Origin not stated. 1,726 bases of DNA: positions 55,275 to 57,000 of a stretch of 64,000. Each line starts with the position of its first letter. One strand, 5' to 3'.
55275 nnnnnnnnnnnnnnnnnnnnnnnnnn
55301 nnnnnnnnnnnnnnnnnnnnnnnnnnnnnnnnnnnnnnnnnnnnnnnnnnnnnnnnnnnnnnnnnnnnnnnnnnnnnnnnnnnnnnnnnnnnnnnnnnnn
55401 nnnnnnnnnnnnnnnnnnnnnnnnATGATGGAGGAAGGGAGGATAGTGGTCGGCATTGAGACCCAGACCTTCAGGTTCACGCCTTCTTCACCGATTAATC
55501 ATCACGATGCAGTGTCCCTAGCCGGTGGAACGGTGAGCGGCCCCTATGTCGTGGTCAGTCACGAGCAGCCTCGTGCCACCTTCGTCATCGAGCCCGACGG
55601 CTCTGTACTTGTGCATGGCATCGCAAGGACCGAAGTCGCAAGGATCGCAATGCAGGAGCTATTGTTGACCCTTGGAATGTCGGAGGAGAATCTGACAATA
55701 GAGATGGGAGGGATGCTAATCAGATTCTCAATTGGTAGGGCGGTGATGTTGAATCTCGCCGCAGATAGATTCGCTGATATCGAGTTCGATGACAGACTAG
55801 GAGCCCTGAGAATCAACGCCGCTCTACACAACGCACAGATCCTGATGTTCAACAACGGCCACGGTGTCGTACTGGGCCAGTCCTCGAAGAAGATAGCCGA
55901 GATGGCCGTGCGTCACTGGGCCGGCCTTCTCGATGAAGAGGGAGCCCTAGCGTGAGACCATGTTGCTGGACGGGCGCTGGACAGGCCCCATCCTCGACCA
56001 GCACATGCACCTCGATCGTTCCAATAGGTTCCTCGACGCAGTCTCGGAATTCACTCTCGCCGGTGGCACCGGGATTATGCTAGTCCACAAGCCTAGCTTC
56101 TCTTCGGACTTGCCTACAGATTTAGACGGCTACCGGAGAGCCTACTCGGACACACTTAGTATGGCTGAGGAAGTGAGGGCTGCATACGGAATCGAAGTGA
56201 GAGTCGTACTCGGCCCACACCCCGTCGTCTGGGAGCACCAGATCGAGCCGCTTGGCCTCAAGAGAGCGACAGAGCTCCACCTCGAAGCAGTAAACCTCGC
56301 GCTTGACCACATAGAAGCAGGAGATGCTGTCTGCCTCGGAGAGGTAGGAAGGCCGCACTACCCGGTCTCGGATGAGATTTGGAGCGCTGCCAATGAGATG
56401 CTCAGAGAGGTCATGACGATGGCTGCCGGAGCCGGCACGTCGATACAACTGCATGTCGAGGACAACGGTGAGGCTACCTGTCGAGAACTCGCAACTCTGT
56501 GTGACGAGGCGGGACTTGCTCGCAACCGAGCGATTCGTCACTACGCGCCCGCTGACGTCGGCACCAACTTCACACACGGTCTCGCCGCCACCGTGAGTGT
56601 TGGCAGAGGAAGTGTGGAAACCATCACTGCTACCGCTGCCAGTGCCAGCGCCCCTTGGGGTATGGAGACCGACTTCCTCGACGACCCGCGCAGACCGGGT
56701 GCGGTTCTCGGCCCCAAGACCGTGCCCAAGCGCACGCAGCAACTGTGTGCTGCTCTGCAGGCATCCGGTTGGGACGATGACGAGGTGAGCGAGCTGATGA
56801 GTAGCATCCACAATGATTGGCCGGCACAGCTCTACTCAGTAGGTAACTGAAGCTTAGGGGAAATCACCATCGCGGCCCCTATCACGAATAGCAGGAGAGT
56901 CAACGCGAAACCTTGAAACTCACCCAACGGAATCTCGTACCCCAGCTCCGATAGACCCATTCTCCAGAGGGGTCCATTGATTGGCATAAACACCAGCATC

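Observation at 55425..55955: Divergent two-repeat TBP-fold protein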

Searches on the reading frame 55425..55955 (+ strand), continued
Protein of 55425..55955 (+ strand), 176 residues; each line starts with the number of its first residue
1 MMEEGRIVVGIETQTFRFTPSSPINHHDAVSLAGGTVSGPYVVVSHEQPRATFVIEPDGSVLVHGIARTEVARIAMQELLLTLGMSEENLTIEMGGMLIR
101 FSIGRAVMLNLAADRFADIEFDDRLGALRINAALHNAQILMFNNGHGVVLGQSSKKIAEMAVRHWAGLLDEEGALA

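Call 32: find_encoding_contigs(protein=window:55425-55952:+, flank=2000, max_places=10)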
Protein window:55425-55952:+ (176 aa): 23 contigs read that carry it; 10 places shown.
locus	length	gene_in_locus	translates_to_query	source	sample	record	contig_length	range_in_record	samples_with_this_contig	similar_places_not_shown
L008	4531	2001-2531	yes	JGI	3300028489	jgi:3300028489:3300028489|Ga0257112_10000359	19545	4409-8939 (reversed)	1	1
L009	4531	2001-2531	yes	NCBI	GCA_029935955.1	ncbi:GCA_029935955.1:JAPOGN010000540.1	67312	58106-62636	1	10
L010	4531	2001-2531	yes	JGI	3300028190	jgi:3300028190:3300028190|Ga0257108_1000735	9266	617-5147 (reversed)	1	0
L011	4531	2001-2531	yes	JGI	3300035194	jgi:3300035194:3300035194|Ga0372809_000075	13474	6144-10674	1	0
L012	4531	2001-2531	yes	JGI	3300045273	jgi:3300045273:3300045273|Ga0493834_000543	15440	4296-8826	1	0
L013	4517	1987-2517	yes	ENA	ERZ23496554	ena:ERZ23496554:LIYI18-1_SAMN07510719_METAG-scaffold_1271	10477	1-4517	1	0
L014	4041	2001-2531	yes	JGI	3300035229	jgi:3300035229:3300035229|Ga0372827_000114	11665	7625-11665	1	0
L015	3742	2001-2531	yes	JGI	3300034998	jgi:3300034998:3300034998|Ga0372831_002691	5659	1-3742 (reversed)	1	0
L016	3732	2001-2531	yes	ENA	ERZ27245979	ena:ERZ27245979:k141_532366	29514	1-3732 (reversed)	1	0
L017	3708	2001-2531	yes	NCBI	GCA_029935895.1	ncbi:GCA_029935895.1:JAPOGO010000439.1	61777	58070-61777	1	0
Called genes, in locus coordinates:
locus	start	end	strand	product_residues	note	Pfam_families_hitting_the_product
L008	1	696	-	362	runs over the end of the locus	PF03144:GTP_EFTU_D2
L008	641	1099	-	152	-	PF03061:4HBT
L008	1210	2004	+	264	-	-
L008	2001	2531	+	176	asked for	PF00352:TBP (faint)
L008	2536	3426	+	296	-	PF01026:TatD_DNase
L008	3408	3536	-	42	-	-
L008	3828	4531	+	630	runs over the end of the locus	PF00664:ABC_membrane, PF00005:ABC_tran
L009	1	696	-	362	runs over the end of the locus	PF03144:GTP_EFTU_D2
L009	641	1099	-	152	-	PF03061:4HBT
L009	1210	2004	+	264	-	-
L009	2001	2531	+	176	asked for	PF00352:TBP (faint)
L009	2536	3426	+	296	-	PF01026:TatD_DNase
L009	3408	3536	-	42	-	-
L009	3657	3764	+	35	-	-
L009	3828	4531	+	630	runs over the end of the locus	PF00664:ABC_membrane, PF00005:ABC_tran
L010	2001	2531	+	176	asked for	PF00352:TBP (faint)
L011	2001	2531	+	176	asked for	PF00352:TBP (faint)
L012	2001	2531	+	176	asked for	PF00352:TBP (faint)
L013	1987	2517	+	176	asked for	PF00352:TBP (faint)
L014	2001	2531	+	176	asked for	PF00352:TBP (faint)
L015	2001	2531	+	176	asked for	PF00352:TBP (faint)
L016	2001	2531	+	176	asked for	PF00352:TBP (faint)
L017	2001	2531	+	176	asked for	PF00352:TBP (faint)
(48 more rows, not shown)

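Call 49: search_protein_representatives(alignment_id=A1)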
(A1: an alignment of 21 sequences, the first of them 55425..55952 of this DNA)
Query: 21 sequences, 176 profile positions. Proteins with E-value up to 0.001 (for the whole library): 70; up to 1e-10: 45; up to 1e-30: 10. The best 70 are listed.
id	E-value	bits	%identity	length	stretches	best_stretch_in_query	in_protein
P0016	9.9e-87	305.1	-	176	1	1-176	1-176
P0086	1.2e-55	204.0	-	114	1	63-176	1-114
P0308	2.2e-46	173.8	-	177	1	5-176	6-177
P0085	4.0e-43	163.1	-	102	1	2-103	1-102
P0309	1.4e-39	151.6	-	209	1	4-173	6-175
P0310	1.0e-37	145.6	-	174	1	5-171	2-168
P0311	9.1e-36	139.2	-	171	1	9-175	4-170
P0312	3.6e-34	134.0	-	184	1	6-175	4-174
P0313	3.0e-32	127.7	-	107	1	7-107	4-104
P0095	1.7e-31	125.3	-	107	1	97-176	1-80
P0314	2.6e-27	111.6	-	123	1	6-79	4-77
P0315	4.8e-25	104.3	-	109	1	2-71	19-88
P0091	7.8e-25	103.6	-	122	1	1-71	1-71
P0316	4.7e-24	101.0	-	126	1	31-105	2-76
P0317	1.4e-22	96.3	-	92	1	33-96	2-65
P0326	1.2e-17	80.2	-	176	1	7-174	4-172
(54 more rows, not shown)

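Call 52: find_encoding_contigs(protein=P0310, flank=10000, max_places=3)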
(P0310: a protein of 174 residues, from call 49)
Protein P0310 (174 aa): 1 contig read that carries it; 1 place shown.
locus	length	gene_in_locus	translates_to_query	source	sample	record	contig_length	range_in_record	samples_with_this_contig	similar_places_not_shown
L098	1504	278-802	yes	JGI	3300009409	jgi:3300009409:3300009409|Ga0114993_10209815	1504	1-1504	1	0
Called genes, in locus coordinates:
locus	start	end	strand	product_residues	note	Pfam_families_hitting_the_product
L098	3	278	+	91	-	?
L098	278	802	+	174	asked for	-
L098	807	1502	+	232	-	?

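Call 53: find_encoding_contigs(protein=P0326, flank=10000, max_places=3)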
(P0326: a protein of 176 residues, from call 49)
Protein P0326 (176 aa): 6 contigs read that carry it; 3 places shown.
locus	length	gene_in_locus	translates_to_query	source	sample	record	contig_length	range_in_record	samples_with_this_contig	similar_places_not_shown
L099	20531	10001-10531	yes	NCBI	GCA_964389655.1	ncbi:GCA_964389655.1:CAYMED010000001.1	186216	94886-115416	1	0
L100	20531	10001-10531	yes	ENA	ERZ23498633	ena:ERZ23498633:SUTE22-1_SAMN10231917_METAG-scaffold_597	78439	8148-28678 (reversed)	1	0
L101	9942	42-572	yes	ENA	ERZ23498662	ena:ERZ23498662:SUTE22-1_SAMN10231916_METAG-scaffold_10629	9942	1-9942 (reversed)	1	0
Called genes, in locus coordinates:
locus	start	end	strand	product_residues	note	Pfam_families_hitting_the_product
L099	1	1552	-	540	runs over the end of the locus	-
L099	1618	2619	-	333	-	PF03144:GTP_EFTU_D2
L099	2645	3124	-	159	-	PF03061:4HBT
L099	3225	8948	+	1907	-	-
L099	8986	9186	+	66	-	-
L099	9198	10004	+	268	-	-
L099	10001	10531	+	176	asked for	PF00352:TBP (faint)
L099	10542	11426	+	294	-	PF01026:TatD_DNase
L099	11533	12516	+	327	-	-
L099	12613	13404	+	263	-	PF00106:adh_short, PF13561:adh_short_C2, PF23441:SDR (weak)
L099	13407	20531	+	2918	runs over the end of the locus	PF00109:ketoacyl-synt, PF02801:Ketoacyl-synt_C, PF00698:Acyl_transf_1, PF00109:ketoacyl-synt, PF08659:KR, PF00106:adh_short (weak), PF21089:PKS_DH_N, PF14765:PS-DH, +1 more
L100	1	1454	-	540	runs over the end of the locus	-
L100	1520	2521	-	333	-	PF03144:GTP_EFTU_D2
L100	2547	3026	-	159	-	PF03061:4HBT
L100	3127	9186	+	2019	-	-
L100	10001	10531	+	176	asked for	PF00352:TBP (faint)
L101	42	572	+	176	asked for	PF00352:TBP (faint)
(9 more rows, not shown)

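Call 87: search_protein_families(library=pfam, alignment_id=A3, max_evalue=0.01)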
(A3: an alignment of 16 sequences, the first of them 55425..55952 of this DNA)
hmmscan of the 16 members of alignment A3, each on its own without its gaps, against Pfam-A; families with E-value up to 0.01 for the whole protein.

A. member 1, window:55425-55952:+ (176 aa): 1 family
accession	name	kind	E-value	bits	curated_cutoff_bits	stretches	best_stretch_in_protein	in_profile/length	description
PF00352.27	TBP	-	8e-07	29.3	22.9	1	97-170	7-83/85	Transcription factor TFIID (or TATA-binding protein, TBP)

B. families by the number of members that match (of 16 scanned): 2 families
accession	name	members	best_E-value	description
PF00352.27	TBP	16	2.4e-62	Transcription factor TFIID (or TATA-binding protein, TBP)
PF11858.14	DUF3378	2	1.4e-05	Domain of unknown function (DUF3378)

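Call 93: find_encoding_contigs(protein=P0312, flank=10000, max_places=2)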
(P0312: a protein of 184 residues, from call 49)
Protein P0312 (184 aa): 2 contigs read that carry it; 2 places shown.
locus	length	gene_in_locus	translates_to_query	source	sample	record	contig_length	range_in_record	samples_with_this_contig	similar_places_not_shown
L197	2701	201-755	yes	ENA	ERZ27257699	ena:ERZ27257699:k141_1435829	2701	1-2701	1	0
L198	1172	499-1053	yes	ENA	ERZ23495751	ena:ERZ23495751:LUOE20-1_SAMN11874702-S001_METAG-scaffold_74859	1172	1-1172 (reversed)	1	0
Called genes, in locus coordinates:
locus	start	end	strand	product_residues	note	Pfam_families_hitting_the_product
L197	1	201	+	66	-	?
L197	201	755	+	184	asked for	PF00352:TBP (faint)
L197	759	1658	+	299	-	PF01026:TatD_DNase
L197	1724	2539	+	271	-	PF00106:adh_short, PF13561:adh_short_C2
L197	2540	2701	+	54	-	?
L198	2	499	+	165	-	?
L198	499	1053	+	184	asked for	PF00352:TBP (faint)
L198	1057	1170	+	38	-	?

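Call 94: find_encoding_contigs(protein=P0309, flank=10000, max_places=2)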
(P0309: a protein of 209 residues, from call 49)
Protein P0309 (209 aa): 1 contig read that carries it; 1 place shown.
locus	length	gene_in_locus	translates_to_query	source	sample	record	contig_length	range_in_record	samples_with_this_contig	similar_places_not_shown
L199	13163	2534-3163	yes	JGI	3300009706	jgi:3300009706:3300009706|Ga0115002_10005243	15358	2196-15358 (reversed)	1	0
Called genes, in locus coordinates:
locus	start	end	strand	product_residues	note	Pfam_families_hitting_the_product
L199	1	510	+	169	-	?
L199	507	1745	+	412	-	PF02771:Acyl-CoA_dh_N, PF02770:Acyl-CoA_dh_M, PF00441:Acyl-CoA_dh_1, PF08028:Acyl-CoA_dh_2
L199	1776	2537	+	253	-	-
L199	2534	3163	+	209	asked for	-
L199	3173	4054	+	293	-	PF01026:TatD_DNase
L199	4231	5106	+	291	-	PF00106:adh_short, PF13561:adh_short_C2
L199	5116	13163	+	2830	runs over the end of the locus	PF00109:ketoacyl-synt, PF02801:Ketoacyl-synt_C, PF00698:Acyl_transf_1, PF00109:ketoacyl-synt, PF08659:KR, PF00106:adh_short, PF13561:adh_short_C2, PF14765:PS-DH, +3 more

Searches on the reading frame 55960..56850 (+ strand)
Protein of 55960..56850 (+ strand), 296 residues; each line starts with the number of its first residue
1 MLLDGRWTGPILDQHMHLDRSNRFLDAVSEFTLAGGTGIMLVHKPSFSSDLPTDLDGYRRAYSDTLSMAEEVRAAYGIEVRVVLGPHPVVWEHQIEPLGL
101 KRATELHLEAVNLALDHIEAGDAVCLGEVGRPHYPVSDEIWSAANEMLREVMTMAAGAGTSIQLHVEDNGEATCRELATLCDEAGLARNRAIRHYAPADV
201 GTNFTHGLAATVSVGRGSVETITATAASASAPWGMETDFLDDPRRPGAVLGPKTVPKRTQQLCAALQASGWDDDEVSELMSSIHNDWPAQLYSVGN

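Call 3: search_protein_families(library=pfam, proteins=[window:55960-56850:+], max_evalue=1)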
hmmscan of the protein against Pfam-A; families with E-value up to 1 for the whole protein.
window:55960-56850:+ (296 aa): 1 family
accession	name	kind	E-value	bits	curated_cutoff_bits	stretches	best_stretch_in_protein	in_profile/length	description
PF01026.27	TatD_DNase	-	2.5e-21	76.7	27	1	13-280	2-244/253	TatD related DNase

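Call 4: search_protein_families(library=ncbifam, proteins=[window:55960-56850:+], max_evalue=1)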
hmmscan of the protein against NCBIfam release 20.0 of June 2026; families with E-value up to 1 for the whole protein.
window:55960-56850:+ (296 aa): 0 families
